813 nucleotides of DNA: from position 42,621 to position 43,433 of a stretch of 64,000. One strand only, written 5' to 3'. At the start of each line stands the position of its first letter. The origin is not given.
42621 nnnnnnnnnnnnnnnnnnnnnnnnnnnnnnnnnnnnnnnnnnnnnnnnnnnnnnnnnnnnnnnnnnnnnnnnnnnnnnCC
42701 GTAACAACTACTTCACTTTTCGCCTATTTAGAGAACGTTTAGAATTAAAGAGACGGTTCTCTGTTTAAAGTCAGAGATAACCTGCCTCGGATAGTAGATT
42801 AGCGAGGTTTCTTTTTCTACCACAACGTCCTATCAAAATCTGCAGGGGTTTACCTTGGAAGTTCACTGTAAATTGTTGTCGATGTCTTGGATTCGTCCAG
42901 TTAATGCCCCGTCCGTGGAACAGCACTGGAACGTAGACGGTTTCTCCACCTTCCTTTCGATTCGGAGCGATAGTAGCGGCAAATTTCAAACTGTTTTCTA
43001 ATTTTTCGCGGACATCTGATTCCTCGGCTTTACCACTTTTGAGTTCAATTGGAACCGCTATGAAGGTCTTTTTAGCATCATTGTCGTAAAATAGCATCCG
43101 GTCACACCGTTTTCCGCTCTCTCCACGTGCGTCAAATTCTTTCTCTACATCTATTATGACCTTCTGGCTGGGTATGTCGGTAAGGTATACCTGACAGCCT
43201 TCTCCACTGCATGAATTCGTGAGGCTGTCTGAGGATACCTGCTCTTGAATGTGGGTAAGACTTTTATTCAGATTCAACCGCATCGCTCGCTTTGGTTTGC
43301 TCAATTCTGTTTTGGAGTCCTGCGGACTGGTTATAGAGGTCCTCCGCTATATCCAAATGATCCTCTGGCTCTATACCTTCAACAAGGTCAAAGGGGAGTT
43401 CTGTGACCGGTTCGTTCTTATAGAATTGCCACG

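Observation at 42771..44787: Self-promoted two-gene operon of an ABC/SMC-type ATPase and a small PD-(D/E)xK nuclease: candidate uncharacterised defence system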

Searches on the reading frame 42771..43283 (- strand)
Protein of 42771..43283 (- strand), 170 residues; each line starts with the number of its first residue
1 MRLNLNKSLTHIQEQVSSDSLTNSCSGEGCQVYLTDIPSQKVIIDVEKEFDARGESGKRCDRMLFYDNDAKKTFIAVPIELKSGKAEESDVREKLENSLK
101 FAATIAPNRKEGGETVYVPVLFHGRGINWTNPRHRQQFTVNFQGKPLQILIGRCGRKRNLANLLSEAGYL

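Call 3: search_protein_families(library=pfam, proteins=[window:42771-43283:-], max_evalue=0.1)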
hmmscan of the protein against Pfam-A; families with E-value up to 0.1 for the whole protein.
window:42771-43283:- (170 aa): 1 family
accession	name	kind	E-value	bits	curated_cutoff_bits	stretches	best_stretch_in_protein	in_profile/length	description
PF09950.15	Major_capside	-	0.075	12.8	26.8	1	41-92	176-225/251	Major capsid protein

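Call 4: search_protein_families(library=padloc, proteins=[window:42771-43283:-], max_evalue=0.1)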
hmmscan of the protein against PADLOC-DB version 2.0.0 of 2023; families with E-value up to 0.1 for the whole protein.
window:42771-43283:- (170 aa): 4 families
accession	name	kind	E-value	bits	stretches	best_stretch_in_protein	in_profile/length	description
PDLC04668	PDC-M47B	-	0.0022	15.8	1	28-97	36-111/186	-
PDLC04665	PDC-M47B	-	0.0091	13.6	1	52-99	71-115/202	-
PDLC04035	PD-T4-4_B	-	0.013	13.2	1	53-101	80-128/206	-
PDLC04666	PDC-M47B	-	0.023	12.5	1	32-94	26-94/174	-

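Call 5: search_protein_families(library=ncbifam, proteins=[window:42771-43283:-], max_evalue=0.1)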
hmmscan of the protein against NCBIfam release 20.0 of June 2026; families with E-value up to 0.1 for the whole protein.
window:42771-43283:- (170 aa): 0 families

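Call 8: find_homologous_proteins(query=window:42771-43283:-, max_evalue=0.001)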
Query window:42771-43283:- (170 aa): 291 proteins with E <= 0.001 among 306 candidates; the best 120 are listed.
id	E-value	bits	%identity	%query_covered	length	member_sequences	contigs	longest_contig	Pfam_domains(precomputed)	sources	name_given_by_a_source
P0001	1.1e-105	369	96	100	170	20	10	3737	-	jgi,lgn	jgi:hypothetical protein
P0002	4.9e-101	353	94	100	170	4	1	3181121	-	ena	-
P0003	2.6e-96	338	90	100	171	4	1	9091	-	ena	-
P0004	3.0e-96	338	88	100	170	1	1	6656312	-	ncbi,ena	-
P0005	9.5e-96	336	90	100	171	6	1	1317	-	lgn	-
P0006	4.1e-95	334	88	100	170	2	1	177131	-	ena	-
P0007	5.5e-94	331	88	100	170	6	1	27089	-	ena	-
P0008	5.5e-93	327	87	99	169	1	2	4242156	-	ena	-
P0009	2.0e-92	325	86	100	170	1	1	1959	-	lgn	-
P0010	3.6e-91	321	84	100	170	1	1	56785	-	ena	-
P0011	5.7e-89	314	82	100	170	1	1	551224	-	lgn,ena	-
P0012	1.5e-88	313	82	100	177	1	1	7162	-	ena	-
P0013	8.5e-87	307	80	100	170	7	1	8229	-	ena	-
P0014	2.1e-86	306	83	99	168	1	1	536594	-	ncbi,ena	-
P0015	2.4e-86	306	82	100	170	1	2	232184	-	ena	-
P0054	2.8e-75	270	74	100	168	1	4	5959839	-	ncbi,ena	-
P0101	1.1e-61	226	61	100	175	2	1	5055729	-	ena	-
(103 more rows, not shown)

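Call 17: find_encoding_contigs(protein=P0004, flank=10000, max_places=2)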
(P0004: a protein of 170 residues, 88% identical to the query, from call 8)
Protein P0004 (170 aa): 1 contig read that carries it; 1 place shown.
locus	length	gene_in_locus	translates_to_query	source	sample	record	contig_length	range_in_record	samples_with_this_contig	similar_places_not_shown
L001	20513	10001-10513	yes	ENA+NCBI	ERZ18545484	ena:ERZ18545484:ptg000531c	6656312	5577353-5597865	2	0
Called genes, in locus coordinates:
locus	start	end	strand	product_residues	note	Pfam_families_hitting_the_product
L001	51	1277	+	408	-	PF11104:PilM_2 (faint), PF14450:FtsA (weak), PF06277:EutA (faint), PF02491:SHS2_FTSA, PF06723:MreB_Mbl, PF14450:FtsA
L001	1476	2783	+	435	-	PF00091:Tubulin, PF12327:FtsZ_C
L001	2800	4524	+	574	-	PF19864:Radical_SAM_N2, PF04055:Radical_SAM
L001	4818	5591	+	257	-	PF13385:Laminin_G_3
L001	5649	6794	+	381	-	-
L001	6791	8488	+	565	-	PF01839:FG-GAP (faint), PF13517:FG-GAP_3, PF07593:UnbV_ASPIC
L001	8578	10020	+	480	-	PF13175:AAA_15, PF13304:AAA_21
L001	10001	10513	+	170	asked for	-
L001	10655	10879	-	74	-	-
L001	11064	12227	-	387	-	-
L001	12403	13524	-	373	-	PF12044:Metallopep (faint), PF00413:Peptidase_M10 (weak)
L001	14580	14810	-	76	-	-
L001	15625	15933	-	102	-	-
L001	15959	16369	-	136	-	-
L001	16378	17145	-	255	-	PF01073:3Beta_HSD, PF01370:Epimerase, PF16363:GDP_Man_Dehyd (weak), PF13460:NAD_binding_10, PF07993:NAD_binding_4 (weak)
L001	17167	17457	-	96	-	-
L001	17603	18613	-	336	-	PF01408:GFO_IDH_MocA, PF02894:GFO_IDH_MocA_C, PF22725:GFO_IDH_MocA_C3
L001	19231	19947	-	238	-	PF00754:F5_F8_type_C (faint), PF22633:F5_F8_type_C_2 (weak)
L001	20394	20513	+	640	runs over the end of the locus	PF22339:YgxA-like_sub_bind (faint)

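Call 18: find_encoding_contigs(protein=P0054, flank=10000, max_places=2)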
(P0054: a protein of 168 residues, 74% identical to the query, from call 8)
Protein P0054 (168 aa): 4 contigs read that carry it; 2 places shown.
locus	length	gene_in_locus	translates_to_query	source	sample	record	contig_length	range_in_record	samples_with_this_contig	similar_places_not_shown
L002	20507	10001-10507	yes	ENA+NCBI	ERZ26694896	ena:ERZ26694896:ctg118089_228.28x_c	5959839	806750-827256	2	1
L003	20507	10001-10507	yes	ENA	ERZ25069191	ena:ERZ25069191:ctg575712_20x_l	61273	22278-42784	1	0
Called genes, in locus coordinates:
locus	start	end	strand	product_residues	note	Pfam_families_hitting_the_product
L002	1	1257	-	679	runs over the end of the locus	PF01436:NHL (weak)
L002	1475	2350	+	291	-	-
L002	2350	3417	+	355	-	PF01075:Glyco_transf_9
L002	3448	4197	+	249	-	PF00702:Hydrolase, PF13419:HAD_2, PF13242:Hydrolase_like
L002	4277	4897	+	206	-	PF00578:AhpC-TSA, PF08534:Redoxin, PF13905:Thioredoxin_8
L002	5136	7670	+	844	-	PF00912:Transgly, PF00905:Transpeptidase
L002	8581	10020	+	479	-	PF13175:AAA_15, PF13304:AAA_21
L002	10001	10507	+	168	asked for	-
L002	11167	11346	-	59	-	-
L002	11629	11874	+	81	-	PF13612:DDE_Tnp_1_3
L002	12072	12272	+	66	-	-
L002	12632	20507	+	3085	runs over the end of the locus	PF13855:LRR_8, PF00028:Cadherin, PF13855:LRR_8, PF00028:Cadherin, PF00028:Cadherin, PF13306:LRR_5, PF13855:LRR_8, PF23598:LRR_14, +25 more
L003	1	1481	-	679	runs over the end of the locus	PF08450:SGL (faint), PF01436:NHL (weak)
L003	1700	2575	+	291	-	-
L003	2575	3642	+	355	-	PF01075:Glyco_transf_9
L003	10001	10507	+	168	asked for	-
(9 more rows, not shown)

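Call 19: find_encoding_contigs(protein=P0101, flank=10000, max_places=2)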
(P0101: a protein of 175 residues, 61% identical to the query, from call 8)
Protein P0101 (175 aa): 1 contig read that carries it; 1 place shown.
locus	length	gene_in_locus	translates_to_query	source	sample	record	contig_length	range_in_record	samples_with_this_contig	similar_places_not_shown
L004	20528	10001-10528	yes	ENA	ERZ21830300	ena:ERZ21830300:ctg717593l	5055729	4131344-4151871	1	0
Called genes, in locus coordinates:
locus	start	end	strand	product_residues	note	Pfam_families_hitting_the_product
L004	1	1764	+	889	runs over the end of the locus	PF02837:Glyco_hydro_2_N, PF22666:Glyco_hydro_2_N2, PF00703:Glyco_hydro_2, PF02836:Glyco_hydro_2_C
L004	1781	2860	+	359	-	PF00389:2-Hacid_dh, PF02826:2-Hacid_dh_C, PF03446:NAD_binding_2 (weak)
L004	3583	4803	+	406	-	-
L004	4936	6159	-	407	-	-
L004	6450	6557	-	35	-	-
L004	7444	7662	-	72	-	-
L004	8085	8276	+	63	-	-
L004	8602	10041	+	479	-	PF13175:AAA_15, PF13304:AAA_21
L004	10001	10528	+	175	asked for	-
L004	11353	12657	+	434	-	PF07394:DUF1501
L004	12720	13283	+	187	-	PF03602:Cons_hypoth95, PF05175:MTS, PF13847:Methyltransf_31 (weak)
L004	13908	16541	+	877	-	PF01055:Glyco_hydro_31_2nd, PF02065:Melibiase (weak)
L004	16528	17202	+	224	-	PF03167:UDG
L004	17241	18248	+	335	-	PF00459:Inositol_P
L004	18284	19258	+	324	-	PF08240:ADH_N (weak), PF16912:Glu_dehyd_C, PF00107:ADH_zinc_N, PF13602:ADH_zinc_N_2 (weak)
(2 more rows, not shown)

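Call 23: search_solved_structures(query=A1, max_evalue=10, show_alignments=2)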
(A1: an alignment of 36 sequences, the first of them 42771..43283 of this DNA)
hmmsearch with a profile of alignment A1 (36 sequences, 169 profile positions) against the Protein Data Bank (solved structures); distinct sequences matched with E-value up to 10: 1.
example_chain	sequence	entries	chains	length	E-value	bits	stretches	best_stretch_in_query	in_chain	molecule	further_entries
2c4i_A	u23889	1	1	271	0.87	12.4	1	84-164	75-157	AVIDIN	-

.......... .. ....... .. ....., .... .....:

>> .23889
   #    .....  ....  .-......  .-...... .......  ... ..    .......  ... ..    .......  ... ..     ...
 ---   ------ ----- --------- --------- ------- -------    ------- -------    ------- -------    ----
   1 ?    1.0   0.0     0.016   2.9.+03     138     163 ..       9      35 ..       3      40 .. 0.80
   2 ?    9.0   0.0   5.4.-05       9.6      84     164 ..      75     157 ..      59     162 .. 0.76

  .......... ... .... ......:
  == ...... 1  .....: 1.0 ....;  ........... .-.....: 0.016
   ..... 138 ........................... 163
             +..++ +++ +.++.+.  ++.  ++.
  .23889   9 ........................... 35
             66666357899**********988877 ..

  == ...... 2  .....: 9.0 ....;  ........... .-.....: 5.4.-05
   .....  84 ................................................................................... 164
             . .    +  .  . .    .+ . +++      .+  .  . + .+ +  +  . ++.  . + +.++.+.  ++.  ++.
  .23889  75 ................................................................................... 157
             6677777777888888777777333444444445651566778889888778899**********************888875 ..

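Call 30: search_protein_families(library=padloc, alignment_id=A1, max_evalue=0.1)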
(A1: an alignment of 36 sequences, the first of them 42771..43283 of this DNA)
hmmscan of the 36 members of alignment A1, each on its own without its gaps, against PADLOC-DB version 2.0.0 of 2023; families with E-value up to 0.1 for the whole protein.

A. member 1, window:42771-43283:- (170 aa): 4 families
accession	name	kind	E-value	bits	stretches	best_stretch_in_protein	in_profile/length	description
PDLC04668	PDC-M47B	-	0.0022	15.8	1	28-97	36-111/186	-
PDLC04665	PDC-M47B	-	0.0091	13.6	1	52-99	71-115/202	-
PDLC04035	PD-T4-4_B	-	0.013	13.2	1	53-101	80-128/206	-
PDLC04666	PDC-M47B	-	0.023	12.5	1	32-94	26-94/174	-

B. families by the number of members that match (of 36 scanned): 12 families
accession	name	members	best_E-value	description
PDLC04665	PDC-M47B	28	7.3e-05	-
PDLC04666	PDC-M47B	21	8.3e-05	-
PDLC04668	PDC-M47B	21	0.0007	-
PDLC04035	PD-T4-4_B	8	0.0018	-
PDLC04563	PDC-M29B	5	0.00051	-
PDLC04667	PDC-M47B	5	0.0016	-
PDLC03159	Specificity_I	3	0.003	Type I specificity subunit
PDLC00988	Cmr6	1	0.0018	Cmr6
PDLC04669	PDC-M47B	1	0.003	-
PDLC03475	REase_II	1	0.021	Type II restriction enzyme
PDLC04037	PD-T4-4_B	1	0.025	-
PDLC03034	MTase_I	1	0.026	Type I methyltransferase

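Call 31: predict_structure(alignment_id=A1)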
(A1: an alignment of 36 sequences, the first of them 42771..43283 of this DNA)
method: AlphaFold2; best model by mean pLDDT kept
length: 170 residues; sequences in the alignment: 36
mean_pLDDT: 85.9   pTM: 0.84
mean pLDDT of the five models: 85.9, 43.0, 42.8, 41.8, 38.3
residues with pLDDT >= 90: 86; 70-90: 67; 50-70: 12; < 50: 5
segments of 3 or more residues with pLDDT < 50: 1-5
pLDDT, mean of each block of 10 residues (from residue 1): 57 89 87 89 94 89 90 91 89 94 82 83 83 76 93 84 92
secondary structure, 60 per line:
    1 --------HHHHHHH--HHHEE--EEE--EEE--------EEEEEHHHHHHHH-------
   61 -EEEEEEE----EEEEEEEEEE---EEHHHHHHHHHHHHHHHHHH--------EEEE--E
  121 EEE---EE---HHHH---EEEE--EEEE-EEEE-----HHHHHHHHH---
elements in order: H9-15 E25-27 E30-32 E41-45 H46-53 E62-68 E73-82 H88-105 E114-117 E120-123 H132-135 E139-142 E145-148 E150-153 H159-167

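Call 32: search_protein_representatives(alignment_id=A1)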
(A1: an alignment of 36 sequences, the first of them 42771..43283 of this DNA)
Query: 36 sequences, 169 profile positions. Proteins with E-value up to 0.001 (for the whole library): 694; up to 1e-10: 171; up to 1e-30: 16. The best 150 are listed.
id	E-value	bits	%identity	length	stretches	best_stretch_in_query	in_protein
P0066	1.2e-84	298.4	-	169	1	3-169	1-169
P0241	7.3e-53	195.0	-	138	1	1-118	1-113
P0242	5.8e-47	175.7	-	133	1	6-116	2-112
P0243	1.2e-45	171.5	-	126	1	43-169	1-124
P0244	4.9e-44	166.2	-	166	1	3-165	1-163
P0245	8.6e-43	162.2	-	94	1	1-93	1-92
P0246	1.9e-40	154.6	-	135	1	43-166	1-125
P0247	1.6e-36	141.8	-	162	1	5-163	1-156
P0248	1.4e-33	132.2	-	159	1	6-164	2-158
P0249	2.8e-33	131.2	-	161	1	6-163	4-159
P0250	2.6e-32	128.1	-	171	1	3-163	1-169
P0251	3.0e-32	127.9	-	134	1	35-163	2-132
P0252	3.8e-32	127.5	-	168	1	8-167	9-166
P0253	4.2e-31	124.2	-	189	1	3-165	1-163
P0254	5.7e-31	123.7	-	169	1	9-165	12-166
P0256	8.1e-30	120.0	-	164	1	6-169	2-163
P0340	5.1e-13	65.3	-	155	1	11-154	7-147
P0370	5.9e-12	61.8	-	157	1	11-156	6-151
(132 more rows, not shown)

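Call 35: fold_search(model_id=the predicted structure, library=pdb)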
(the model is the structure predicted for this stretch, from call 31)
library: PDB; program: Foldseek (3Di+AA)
matches with E <= 10: 569; with E <= 0.001: 0
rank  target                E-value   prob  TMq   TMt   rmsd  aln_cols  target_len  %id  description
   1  1kkm_A                1.9e-01  0.15  0.24  0.23  12.9       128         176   17  L.casei HprK/P in complex with B.subtilis P-Ser-HPr (released 2002-08-28)
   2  1fok_A                2.1e-01  0.18  0.29  0.11   9.6       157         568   14  STRUCTURE OF RESTRICTION ENDONUCLEASE FOKI BOUND TO DNA (released 1997-12-03)
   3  8q44_A                2.3e-01  0.33  0.30  0.14   6.2       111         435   12  Crystal structure of cA4-bound Can2 (E364R) in complex with oligo-T DNA (released 2023-11-22)
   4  6qnz_B                2.3e-01  0.23  0.24  0.09   4.8        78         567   12  Crystal structure of the site-specific DNA nickase N.BspD6I E418A Mutant (released 2020-03-04)
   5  2qmh_J                2.6e-01  0.11  0.22  0.22  12.3       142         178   15  structure of V267F mutant HprK/P (released 2007-09-18)
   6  9ez5_A                3.0e-01  0.30  0.30  0.09   6.4       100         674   15  BsmI (Inactive) crystallized with Mg2+ and cognate dsDNA (released 2025-04-02)
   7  1kkl_A                3.6e-01  0.09  0.21  0.21  12.7       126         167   18  L.casei HprK/P in complex with B.subtilis HPr (released 2002-08-28)
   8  2fok_A                3.9e-01  0.20  0.26  0.10   5.9        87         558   14  STRUCTURE OF RESTRICTION ENDONUCLEASE FOKI (released 1998-06-17)
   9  3uwl_C                4.1e-01  0.18  0.18  0.12   6.2        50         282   16  Crystal structure of Enteroccocus faecalis thymidylate synthase (EfTS) in complex with 5-formyl tetrahydrofolate (released 2012-08-29)
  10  2qmh_B                4.1e-01  0.12  0.24  0.23  12.5       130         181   16  structure of V267F mutant HprK/P (released 2007-09-18)
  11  1kkl_C                4.1e-01  0.09  0.21  0.21  12.7       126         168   18  L.casei HprK/P in complex with B.subtilis HPr (released 2002-08-28)
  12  2qmh_H                4.1e-01  0.08  0.22  0.21  12.7       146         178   16  structure of V267F mutant HprK/P (released 2007-09-18)
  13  2eo0_B                4.6e-01  0.05  0.14  0.17  10.1        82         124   12  Crystal Structure of Holliday Junction Resolvase ST1444 (released 2007-10-02)
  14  4f0q_D                4.9e-01  0.15  0.28  0.12  11.1       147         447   12  MspJI Restriction Endonuclease - P21 Form (released 2012-08-08)
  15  9v6a                  4.9e-01  0.04  0.17  0.13  12.5       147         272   10  X-ray crystal structure of the T66V mutant b5R co-crystallized with NADH (released 2025-11-19)
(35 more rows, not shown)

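Call 36: find_encoding_contigs(protein=P0248, flank=6000, max_places=3)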
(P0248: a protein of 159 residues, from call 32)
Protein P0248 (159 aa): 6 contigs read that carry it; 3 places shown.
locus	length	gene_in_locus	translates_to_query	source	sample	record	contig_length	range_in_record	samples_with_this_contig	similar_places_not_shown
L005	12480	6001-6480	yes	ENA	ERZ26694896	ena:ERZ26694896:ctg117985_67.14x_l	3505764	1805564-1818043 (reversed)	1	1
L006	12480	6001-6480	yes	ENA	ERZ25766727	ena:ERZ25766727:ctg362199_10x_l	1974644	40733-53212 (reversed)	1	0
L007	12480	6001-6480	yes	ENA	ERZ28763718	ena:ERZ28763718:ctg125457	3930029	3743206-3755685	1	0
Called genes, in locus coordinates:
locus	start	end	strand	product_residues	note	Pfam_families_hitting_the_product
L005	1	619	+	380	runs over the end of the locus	PF02463:SMC_N, PF11398:DUF2813 (faint), PF13175:AAA_15, PF13476:AAA_23 (weak), PF13304:AAA_21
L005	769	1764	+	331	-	PF00004:AAA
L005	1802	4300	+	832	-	PF27160:Y4kK_N, PF00082:Peptidase_S8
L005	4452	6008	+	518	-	PF13175:AAA_15 (weak), PF13304:AAA_21, PF13175:AAA_15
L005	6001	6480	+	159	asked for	-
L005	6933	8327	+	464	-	-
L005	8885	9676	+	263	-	PF13340:DUF4096, PF01609:DDE_Tnp_1, PF13586:DDE_Tnp_1_2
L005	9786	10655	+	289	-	PF13385:Laminin_G_3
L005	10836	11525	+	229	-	PF05721:PhyH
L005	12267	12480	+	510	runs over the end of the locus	-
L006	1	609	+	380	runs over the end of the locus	PF02463:SMC_N, PF11398:DUF2813 (faint), PF13175:AAA_15, PF13476:AAA_23 (weak), PF13304:AAA_21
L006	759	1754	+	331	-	PF00004:AAA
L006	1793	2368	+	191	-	PF27160:Y4kK_N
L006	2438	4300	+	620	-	PF00082:Peptidase_S8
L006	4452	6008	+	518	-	PF13175:AAA_15 (weak), PF13304:AAA_21, PF13175:AAA_15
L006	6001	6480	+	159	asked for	-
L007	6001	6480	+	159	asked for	-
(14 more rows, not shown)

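Call 39: search_solved_structures(query=A2, max_evalue=10)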
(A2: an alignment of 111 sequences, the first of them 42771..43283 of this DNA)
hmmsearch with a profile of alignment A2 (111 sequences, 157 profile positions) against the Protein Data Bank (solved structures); distinct sequences matched with E-value up to 10: 7.
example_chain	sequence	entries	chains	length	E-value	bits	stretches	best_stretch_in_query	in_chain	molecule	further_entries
4zs4_A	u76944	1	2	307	0.12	15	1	71-106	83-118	Myosin heavy chain kinase A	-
3lmi_A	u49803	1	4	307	0.12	15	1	71-106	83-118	Myosin heavy chain kinase A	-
3lkm_A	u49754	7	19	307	0.12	15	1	71-106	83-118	Myosin heavy chain kinase A | Myosin-II heavy chain kinase A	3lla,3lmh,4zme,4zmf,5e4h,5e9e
7esz_A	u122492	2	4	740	0.13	14.9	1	56-106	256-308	BACTERIA FACTOR B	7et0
5dyj_A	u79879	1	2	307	0.14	14.8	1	71-106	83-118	Myosin heavy chain kinase A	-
7cfe_A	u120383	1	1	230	1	12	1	70-149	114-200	Ribosomal RNA small subunit methyltransferase G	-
3p8a_A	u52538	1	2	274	1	12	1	82-134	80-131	uncharacterized protein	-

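Call 40: search_protein_families(library=pfam, alignment_id=A2, max_evalue=0.1)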
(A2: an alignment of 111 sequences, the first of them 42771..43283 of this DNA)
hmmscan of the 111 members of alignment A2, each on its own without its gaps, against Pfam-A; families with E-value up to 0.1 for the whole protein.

A. member 1, window:42771-43283:- (170 aa): 1 family
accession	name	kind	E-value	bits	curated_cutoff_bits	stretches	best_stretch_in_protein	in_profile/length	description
PF09950.15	Major_capside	-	0.075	12.8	26.8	1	41-92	176-225/251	Major capsid protein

B. families by the number of members that match (of 111 scanned): 23 families
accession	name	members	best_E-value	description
PF04313.20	HSDR_N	6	0.013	Type I restriction enzyme R protein N terminus (HSDR_N)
PF07359.16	LEAP-2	4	0.036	Liver-expressed antimicrobial peptide 2 precursor (LEAP-2)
PF22203.1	Sca2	1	0.0038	Surface cell antigen Sca2 helical repeat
PF00466.25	Ribosomal_L10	1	0.0083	Ribosomal protein L10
PF11578.13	DUF3237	1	0.013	Protein of unknown function (DUF3237)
PF14733.11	ACDC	1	0.016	AP2-coincident C-terminal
PF01018.28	GTP1_OBG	1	0.021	GTP1/OBG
PF01939.22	NucS_C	1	0.022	Endonuclease NucS C-terminal domain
PF21084.3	DUF4423_like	1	0.024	Winged Helix-turn-helix domain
PF13588.12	HSDR_N_2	1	0.025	Type I restriction enzyme R protein N terminus (HSDR_N)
PF05077.17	DUF678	1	0.029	Protein of unknown function (DUF678)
PF18539.7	DUF5625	1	0.034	Domain of unknown function (DUF5625)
PF09368.15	Sas10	1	0.04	Sas10 C-terminal domain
PF23482.1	YLR146W-A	1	0.05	YLR146W-A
PF02132.21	RecR_ZnF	1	0.053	RecR, Cys4-zinc finger domain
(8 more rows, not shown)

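Call 41: search_protein_families(library=padloc, alignment_id=A2, max_evalue=0.01)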
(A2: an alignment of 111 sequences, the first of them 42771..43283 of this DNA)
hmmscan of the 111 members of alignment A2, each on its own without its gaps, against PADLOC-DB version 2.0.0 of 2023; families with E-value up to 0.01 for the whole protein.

A. member 1, window:42771-43283:- (170 aa): 2 families
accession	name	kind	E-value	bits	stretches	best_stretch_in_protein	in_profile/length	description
PDLC04668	PDC-M47B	-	0.0022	15.8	1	28-97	36-111/186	-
PDLC04665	PDC-M47B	-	0.0091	13.6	0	52-99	71-115/202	-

B. families by the number of members that match (of 111 scanned): 14 families
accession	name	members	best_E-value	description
PDLC04668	PDC-M47B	64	2e-08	-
PDLC04665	PDC-M47B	37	1.1e-06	-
PDLC04667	PDC-M47B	23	1.1e-06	-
PDLC04666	PDC-M47B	18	2.4e-05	-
PDLC04037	PD-T4-4_B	8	3.1e-05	-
PDLC04035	PD-T4-4_B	7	0.0013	-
PDLC04669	PDC-M47B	4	1.9e-05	-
PDLC01773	Cas4c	2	6.1e-05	-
PDLC04034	PD-T4-4_B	2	0.0006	-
PDLC01065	cas_RFas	1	0.00021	cluster 17 associated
PDLC00405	SduA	1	0.00085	DUF4263 domain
PDLC00988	Cmr6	1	0.0018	Cmr6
PDLC03699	HEase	1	0.0028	homing endonuclease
PDLC04711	PDC-M56B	1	0.0029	-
